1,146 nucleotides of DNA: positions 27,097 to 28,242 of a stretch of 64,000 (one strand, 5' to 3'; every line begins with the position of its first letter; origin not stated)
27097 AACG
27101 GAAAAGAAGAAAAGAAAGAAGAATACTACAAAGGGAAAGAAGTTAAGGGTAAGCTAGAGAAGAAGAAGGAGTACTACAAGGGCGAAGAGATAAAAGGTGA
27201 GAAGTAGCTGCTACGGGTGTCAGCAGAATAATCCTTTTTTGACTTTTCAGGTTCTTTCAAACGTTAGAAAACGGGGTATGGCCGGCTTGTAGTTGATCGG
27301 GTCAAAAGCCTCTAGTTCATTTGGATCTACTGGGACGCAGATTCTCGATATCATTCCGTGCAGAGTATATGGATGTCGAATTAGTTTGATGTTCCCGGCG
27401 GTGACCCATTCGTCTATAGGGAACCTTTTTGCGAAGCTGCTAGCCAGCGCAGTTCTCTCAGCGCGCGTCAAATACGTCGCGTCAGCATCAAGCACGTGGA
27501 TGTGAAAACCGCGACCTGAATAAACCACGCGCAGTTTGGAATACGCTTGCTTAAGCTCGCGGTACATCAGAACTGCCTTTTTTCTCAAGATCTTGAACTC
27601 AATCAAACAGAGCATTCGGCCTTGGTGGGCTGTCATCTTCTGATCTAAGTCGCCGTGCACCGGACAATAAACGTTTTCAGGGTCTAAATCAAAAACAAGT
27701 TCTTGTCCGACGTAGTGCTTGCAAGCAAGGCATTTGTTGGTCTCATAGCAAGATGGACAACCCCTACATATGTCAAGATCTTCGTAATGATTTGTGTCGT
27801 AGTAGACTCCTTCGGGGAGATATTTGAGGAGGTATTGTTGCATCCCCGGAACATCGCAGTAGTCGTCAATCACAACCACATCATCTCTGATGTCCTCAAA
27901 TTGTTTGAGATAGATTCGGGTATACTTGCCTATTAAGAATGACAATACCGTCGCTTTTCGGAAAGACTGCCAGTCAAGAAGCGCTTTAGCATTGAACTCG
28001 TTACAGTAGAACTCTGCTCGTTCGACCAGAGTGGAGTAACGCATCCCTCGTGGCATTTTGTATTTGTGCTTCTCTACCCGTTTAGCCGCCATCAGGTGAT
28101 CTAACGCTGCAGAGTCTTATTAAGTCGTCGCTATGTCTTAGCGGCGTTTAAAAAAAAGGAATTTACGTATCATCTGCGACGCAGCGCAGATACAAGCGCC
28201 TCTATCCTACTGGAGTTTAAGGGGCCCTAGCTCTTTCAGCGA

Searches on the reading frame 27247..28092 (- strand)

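Call 3: search_protein_families(library=pfam, proteins=[window:27247-28092:-], max_evalue=0.01)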
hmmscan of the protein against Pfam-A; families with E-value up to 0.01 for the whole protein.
window:27247-28092:- (281 aa): 1 family
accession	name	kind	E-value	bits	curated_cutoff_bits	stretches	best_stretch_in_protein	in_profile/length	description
PF01896.25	DNA_primase_S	-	1.3e-07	32.6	26.8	1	186-220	43-77/163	DNA primase small subunit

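Call 4: search_protein_families(library=ncbifam, proteins=[window:27247-28092:-], max_evalue=0.01)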
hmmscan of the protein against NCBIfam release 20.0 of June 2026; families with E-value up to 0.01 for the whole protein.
window:27247-28092:- (281 aa): 3 families
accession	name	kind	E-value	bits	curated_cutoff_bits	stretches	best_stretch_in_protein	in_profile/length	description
TIGR00335.1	primase_sml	equivalog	2e-17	63.6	143.5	2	123-214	84-168/324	DNA primase catalytic subunit PriS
NF001639.0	PRK00419.1-1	equivalog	6.1e-14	51.8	577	2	78-214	52-169/391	DNA primase small subunit PriS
NF001641.0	PRK00419.1-3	equivalog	1.1e-09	37.8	326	1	84-218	60-182/323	DNA primase small subunit PriS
